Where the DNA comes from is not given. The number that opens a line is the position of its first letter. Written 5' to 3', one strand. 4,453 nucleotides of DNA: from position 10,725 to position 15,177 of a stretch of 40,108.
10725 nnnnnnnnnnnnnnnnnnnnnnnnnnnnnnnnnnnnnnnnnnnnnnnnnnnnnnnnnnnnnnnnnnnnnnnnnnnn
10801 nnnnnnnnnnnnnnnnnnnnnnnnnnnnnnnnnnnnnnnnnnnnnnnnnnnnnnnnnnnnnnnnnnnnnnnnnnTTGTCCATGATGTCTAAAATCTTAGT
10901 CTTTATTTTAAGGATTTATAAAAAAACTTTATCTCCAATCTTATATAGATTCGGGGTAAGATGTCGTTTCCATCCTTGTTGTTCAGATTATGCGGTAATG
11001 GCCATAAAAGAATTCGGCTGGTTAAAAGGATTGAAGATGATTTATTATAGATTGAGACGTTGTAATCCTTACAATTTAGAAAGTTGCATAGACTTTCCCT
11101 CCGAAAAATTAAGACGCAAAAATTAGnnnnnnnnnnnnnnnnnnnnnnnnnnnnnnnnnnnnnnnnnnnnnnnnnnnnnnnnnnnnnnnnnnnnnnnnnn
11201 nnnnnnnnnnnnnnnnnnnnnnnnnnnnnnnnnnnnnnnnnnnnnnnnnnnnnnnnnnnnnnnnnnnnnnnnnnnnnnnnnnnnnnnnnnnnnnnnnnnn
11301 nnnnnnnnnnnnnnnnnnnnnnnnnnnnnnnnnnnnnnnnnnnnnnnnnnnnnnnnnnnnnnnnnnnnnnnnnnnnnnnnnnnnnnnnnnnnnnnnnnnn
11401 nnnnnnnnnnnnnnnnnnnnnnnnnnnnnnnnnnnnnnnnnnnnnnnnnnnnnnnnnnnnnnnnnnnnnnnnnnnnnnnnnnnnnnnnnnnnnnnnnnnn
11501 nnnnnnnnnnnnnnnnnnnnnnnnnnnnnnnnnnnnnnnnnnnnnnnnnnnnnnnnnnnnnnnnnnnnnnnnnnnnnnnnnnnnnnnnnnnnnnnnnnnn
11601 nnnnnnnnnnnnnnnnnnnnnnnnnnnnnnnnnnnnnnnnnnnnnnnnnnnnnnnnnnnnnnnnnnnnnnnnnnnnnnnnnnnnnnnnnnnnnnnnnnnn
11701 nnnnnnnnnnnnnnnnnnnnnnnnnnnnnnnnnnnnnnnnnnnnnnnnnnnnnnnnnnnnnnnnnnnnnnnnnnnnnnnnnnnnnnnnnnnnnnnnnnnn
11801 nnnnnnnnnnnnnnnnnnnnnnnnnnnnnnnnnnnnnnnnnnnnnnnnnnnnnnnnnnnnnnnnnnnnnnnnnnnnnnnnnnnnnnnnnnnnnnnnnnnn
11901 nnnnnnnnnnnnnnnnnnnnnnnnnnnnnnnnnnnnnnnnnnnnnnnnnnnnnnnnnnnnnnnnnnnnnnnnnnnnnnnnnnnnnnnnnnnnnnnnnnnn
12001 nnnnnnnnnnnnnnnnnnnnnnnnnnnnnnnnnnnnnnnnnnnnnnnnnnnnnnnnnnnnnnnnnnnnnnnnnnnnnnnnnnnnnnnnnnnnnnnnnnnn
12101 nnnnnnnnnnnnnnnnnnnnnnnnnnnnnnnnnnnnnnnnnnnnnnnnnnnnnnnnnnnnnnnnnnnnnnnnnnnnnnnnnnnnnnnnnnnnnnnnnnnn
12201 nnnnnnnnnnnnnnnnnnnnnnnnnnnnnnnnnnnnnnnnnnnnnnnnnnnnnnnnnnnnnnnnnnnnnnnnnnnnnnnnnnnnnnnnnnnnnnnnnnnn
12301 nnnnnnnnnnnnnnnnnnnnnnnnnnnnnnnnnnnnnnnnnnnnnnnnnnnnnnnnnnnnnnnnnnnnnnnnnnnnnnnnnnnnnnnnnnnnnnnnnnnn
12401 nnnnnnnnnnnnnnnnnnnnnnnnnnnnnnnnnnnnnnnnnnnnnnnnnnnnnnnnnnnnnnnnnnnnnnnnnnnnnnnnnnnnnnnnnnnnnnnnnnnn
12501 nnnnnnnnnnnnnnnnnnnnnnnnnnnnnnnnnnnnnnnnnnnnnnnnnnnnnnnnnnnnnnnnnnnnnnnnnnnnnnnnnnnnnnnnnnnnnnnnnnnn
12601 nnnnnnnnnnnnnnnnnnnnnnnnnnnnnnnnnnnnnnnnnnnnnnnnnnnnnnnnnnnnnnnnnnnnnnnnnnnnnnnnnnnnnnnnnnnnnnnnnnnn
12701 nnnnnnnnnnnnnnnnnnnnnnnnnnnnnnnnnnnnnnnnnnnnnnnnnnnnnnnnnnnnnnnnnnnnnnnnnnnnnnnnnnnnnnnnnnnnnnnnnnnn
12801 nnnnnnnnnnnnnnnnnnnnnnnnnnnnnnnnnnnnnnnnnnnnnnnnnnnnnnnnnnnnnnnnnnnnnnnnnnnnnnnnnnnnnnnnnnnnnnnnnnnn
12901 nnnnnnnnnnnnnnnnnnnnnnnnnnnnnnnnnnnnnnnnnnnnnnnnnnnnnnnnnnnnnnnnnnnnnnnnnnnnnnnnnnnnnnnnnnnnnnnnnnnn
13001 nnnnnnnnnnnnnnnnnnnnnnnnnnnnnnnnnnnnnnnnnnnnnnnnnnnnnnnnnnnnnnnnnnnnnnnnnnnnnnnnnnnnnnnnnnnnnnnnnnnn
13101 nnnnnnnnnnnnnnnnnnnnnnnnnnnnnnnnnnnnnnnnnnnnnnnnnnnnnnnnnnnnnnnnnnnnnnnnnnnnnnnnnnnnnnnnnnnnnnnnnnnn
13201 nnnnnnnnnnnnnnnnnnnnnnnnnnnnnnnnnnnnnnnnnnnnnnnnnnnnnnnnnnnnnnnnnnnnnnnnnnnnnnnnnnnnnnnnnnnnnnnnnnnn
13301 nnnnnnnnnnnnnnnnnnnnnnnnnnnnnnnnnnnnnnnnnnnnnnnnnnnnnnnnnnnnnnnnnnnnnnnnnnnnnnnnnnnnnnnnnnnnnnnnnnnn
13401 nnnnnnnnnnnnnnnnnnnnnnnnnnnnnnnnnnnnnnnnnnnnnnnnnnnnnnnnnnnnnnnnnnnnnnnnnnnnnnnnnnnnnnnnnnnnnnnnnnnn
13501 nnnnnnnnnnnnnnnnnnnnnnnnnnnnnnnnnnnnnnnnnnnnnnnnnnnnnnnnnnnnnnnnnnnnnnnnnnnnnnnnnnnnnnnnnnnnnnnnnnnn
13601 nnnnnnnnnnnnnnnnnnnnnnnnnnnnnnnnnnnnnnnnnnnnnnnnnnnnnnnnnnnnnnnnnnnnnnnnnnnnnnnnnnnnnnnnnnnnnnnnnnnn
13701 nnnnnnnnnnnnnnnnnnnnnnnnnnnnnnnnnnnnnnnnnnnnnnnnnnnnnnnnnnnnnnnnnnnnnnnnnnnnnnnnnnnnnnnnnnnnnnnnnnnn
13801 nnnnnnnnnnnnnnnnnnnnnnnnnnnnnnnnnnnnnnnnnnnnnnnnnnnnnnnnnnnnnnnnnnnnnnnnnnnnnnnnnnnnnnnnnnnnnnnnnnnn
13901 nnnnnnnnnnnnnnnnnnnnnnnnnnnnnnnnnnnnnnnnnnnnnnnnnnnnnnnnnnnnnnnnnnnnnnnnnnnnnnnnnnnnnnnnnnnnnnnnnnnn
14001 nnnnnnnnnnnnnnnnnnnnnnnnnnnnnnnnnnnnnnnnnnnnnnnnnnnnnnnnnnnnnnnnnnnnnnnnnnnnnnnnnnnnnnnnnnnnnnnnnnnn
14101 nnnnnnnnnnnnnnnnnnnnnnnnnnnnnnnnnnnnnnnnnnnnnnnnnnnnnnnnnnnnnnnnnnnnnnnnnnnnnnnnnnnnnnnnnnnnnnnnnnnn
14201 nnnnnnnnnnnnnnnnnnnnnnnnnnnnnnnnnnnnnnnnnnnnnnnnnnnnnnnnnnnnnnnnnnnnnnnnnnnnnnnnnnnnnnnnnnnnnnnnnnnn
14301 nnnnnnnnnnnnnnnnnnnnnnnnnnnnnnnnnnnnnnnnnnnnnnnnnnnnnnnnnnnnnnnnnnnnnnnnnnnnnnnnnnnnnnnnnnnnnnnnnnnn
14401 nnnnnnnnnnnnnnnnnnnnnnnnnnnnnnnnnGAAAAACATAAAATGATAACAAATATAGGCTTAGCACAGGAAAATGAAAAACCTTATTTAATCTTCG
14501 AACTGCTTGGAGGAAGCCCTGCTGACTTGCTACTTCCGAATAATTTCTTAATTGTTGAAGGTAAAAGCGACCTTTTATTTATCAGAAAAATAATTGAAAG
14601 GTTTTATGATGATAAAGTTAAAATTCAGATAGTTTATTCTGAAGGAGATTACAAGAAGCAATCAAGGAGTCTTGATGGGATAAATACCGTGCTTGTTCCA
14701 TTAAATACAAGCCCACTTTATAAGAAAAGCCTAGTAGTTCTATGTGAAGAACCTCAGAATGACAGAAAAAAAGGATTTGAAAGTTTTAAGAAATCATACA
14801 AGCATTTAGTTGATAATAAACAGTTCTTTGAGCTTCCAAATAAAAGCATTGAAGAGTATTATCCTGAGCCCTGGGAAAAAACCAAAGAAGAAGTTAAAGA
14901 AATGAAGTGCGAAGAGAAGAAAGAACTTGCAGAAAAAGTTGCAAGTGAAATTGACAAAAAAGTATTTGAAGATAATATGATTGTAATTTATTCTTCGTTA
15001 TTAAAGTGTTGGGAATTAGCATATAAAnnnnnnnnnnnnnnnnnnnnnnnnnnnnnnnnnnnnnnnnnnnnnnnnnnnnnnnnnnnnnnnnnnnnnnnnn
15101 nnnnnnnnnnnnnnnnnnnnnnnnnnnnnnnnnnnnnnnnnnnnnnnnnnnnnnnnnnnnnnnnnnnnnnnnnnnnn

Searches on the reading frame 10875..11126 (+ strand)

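Call 11: search_protein_families(library=pfam, proteins=[window:10875-11126:+], max_evalue=0.001)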
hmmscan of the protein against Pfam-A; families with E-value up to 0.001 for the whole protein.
window:10875-11126:+ (83 aa): 1 family
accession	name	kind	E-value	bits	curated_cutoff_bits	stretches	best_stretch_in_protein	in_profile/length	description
PF01809.23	YidD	-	1.2e-18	67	27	1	6-67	2-60/67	Putative membrane protein insertion efficiency factor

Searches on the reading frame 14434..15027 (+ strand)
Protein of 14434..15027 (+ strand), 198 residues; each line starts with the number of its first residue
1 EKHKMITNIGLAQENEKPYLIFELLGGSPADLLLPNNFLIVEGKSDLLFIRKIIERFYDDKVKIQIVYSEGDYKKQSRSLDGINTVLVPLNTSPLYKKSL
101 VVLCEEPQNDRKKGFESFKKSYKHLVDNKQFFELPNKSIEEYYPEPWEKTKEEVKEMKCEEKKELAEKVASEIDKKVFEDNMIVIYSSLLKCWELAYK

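Call 63: search_solved_structures(query=window:14434-15027:+, max_evalue=10, show_alignments=5)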
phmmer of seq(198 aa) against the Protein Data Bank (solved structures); distinct sequences matched with E-value up to 10: 1.
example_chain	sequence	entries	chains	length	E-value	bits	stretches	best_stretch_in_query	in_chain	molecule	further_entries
2qxy_A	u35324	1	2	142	0.2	14.5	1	40-107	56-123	Response regulator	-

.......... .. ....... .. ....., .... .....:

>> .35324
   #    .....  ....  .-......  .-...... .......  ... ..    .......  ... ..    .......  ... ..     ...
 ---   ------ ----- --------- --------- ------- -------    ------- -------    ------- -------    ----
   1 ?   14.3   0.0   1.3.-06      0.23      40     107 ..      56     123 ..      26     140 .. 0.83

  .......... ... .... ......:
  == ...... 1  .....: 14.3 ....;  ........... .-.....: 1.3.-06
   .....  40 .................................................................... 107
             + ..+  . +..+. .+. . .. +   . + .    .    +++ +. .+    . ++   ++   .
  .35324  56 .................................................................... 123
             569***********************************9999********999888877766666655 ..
